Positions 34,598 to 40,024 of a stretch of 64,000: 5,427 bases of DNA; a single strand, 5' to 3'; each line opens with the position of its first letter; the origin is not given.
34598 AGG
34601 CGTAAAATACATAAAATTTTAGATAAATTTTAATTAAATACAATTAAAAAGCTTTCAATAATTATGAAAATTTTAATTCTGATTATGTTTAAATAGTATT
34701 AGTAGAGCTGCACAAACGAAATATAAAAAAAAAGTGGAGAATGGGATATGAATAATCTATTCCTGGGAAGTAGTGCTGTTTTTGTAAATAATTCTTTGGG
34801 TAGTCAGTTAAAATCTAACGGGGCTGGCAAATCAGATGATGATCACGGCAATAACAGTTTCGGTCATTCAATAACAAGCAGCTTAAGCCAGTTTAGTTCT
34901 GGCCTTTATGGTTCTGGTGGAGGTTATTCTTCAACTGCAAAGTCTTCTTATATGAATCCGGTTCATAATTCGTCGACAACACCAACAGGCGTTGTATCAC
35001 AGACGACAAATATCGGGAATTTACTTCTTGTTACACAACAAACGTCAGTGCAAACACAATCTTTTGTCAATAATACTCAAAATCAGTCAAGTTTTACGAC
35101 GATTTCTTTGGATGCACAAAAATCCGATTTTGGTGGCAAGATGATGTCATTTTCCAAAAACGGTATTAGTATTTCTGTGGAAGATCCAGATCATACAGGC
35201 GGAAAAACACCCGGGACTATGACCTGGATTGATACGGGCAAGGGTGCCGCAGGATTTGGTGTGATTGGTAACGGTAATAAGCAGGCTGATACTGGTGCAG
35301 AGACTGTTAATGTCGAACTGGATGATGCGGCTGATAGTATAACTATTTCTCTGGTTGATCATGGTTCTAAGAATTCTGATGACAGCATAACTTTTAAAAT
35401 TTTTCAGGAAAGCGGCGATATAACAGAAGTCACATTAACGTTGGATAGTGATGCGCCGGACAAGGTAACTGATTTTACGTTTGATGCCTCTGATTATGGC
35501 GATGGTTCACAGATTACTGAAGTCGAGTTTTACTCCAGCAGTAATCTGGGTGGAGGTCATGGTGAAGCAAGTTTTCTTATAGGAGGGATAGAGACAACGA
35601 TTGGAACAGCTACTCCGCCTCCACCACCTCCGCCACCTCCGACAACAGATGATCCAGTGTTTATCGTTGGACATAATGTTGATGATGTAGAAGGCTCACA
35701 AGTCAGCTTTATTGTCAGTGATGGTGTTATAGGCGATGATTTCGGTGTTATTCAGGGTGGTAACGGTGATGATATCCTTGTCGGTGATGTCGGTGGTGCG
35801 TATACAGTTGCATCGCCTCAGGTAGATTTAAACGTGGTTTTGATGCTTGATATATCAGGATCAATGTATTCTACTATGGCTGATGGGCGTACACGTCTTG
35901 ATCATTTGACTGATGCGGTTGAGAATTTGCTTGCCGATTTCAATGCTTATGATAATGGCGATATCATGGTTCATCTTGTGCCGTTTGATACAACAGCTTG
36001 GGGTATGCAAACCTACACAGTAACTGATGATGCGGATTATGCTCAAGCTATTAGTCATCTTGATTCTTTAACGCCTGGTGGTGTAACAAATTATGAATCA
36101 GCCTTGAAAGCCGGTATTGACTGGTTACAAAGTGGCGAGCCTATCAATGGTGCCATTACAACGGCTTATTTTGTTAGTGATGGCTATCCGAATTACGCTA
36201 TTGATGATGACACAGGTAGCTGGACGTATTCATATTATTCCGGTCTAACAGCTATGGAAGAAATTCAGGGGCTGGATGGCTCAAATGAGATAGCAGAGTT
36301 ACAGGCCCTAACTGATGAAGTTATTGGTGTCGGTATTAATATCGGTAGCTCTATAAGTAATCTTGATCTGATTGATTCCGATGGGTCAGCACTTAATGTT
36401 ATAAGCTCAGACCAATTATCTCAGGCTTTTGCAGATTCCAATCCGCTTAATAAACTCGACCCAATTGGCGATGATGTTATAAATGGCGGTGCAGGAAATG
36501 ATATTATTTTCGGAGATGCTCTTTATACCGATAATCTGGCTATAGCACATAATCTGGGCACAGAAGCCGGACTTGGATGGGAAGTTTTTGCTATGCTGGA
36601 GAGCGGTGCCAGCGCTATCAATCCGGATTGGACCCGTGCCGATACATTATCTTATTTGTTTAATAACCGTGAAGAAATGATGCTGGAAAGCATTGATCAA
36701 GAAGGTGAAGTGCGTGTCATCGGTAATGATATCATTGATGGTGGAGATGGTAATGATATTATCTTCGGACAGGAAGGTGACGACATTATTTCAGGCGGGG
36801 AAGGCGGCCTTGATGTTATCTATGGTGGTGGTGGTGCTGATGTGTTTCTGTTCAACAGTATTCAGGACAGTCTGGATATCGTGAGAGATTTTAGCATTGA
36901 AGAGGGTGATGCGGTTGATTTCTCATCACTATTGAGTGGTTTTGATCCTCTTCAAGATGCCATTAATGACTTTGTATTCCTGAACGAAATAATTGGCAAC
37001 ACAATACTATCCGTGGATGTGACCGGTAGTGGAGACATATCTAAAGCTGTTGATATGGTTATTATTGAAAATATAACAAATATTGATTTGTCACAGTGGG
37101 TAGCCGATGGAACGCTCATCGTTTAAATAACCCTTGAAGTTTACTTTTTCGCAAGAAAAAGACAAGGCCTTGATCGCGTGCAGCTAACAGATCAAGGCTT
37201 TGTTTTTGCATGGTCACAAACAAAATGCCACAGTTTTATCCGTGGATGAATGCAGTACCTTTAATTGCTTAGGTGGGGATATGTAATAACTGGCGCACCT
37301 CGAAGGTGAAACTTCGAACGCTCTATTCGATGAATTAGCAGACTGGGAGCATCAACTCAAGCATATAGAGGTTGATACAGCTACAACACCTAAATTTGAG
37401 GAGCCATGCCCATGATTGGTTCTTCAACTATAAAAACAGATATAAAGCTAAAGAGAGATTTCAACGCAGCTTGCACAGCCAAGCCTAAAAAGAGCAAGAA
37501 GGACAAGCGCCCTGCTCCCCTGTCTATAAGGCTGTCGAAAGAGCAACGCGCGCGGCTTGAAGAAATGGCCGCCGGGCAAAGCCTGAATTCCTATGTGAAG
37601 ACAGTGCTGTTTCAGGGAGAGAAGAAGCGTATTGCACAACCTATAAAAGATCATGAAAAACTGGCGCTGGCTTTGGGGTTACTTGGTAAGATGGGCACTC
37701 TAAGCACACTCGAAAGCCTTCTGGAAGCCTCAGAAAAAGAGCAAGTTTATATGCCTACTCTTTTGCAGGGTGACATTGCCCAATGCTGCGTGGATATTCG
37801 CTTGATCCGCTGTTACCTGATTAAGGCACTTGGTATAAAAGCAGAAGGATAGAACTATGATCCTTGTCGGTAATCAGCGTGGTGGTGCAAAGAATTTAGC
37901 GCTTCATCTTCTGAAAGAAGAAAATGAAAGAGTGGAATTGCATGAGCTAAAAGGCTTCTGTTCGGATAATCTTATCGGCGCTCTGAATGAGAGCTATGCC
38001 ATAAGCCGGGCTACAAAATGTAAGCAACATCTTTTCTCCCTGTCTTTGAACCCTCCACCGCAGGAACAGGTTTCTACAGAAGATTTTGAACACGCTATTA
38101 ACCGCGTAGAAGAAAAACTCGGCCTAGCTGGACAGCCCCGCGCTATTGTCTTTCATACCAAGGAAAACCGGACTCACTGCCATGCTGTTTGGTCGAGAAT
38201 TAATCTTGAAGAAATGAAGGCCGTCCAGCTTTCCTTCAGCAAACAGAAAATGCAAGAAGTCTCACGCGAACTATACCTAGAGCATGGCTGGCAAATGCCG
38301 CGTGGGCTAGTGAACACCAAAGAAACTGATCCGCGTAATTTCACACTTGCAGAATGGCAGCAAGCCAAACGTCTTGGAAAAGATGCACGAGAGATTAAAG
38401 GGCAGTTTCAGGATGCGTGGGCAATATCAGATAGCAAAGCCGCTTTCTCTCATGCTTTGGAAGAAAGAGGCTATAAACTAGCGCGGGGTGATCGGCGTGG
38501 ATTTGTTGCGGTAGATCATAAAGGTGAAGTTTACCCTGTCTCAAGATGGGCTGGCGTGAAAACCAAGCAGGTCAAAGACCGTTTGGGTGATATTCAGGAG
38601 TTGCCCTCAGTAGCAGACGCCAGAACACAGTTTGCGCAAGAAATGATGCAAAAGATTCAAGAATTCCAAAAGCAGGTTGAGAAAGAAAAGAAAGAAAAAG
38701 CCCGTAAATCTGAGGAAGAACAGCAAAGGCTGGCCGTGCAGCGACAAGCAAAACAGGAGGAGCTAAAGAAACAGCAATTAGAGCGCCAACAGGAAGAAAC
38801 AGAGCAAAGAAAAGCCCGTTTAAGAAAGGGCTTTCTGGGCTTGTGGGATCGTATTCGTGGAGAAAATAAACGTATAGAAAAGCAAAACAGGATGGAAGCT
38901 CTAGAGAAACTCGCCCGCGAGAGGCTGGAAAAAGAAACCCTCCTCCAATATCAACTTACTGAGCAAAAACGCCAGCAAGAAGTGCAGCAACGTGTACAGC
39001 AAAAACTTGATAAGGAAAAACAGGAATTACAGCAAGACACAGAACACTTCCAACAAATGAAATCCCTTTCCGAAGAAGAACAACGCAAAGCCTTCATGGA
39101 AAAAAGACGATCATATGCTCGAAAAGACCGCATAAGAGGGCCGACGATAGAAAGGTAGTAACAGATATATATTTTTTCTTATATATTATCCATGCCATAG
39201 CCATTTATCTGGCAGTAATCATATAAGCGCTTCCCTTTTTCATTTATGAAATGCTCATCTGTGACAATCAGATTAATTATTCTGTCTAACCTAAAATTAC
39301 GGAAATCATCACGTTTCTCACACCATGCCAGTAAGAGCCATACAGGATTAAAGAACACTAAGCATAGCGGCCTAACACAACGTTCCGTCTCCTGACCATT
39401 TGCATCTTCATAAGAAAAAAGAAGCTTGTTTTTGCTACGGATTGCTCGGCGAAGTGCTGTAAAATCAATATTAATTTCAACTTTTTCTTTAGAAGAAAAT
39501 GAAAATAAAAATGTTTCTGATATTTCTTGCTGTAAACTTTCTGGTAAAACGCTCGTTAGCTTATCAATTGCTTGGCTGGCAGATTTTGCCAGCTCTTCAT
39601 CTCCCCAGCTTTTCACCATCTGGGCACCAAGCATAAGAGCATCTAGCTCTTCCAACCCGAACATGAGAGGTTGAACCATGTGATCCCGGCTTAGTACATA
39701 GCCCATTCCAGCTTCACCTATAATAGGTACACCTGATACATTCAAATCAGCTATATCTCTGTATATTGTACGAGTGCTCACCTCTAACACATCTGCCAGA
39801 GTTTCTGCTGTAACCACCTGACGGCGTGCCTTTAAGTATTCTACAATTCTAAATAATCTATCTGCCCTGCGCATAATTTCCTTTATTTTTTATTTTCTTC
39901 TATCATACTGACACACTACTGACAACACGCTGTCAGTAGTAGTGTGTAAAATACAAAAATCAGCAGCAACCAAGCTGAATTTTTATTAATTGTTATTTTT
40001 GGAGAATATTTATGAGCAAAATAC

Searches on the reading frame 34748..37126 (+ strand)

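Call 29: search_protein_families(library=pfam, proteins=[window:34748-37126:+], max_evalue=0.01)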
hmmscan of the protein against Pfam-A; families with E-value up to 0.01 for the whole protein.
window:34748-37126:+ (792 aa): 3 families
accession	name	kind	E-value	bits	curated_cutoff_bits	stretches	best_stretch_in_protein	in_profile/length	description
PF13519.12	VWA_2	-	1.7e-10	41.9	27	1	363-479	1-106/107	von Willebrand factor type A domain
PF00353.25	HemolysinCabind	-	3.1e-10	40.3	23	2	659-686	5-32/36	RTX calcium-binding nonapeptide repeat (4 copies)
PF10138.15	vWA-TerF-like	-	0.0078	16.8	29.4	0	362-480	3-115/200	vWA found in TerF C terminus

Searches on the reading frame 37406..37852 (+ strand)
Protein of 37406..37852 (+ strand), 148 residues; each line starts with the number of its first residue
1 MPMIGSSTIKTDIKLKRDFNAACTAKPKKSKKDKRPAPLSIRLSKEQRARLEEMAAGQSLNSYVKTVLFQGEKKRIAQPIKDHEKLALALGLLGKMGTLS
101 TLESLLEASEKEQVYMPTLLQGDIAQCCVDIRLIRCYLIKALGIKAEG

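Call 29: search_protein_families(library=pfam, proteins=[window:37406-37852:+], max_evalue=0.01)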
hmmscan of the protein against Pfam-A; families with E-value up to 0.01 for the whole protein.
window:37406-37852:+ (148 aa): 2 families
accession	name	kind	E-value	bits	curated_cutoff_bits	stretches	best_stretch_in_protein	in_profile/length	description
PF16777.11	RHH_7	-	0.0025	18.6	27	1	17-67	13-64/74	Transcriptional regulator, RHH-like, CopG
PF21983.2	NikA-like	-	0.005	17.4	27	1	34-97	2-62/72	Mobilization protein NikA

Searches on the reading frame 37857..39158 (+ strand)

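Call 29: search_protein_families(library=pfam, proteins=[window:37857-39158:+], max_evalue=0.01)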
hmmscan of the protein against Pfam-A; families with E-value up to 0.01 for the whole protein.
window:37857-39158:+ (433 aa): 1 family
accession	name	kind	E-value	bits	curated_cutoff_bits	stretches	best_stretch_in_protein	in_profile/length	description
PF03432.20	Relaxase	-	8.3e-19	68.6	24.6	1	23-145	7-132/132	MobA/VirD2-like, nuclease domain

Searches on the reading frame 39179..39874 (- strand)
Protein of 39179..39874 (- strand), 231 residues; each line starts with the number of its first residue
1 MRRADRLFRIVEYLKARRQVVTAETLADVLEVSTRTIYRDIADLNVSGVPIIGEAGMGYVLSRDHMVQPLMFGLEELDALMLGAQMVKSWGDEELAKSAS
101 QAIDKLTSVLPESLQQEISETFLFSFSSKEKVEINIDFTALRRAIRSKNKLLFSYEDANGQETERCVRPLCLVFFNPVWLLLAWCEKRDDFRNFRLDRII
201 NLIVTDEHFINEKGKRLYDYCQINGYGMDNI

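Call 29: search_protein_families(library=pfam, proteins=[window:39179-39874:-], max_evalue=0.01)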
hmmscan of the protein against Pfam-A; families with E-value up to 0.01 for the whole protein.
window:39179-39874:- (231 aa): 4 families
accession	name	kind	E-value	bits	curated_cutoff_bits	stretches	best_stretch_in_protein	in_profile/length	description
PF13280.12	WYL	-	4.2e-20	72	21.8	1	138-202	3-68/70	WYL domain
PF08279.18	HTH_11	-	1.9e-17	63.3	25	1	6-59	1-54/55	HTH domain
PF19187.6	HTH_PafC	-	2.7e-08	34.1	32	1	5-107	4-114/115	PafC helix-turn-helix domain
PF08220.18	HTH_DeoR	-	4.8e-05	23.5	21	1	7-49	2-43/57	DeoR-like helix-turn-helix domain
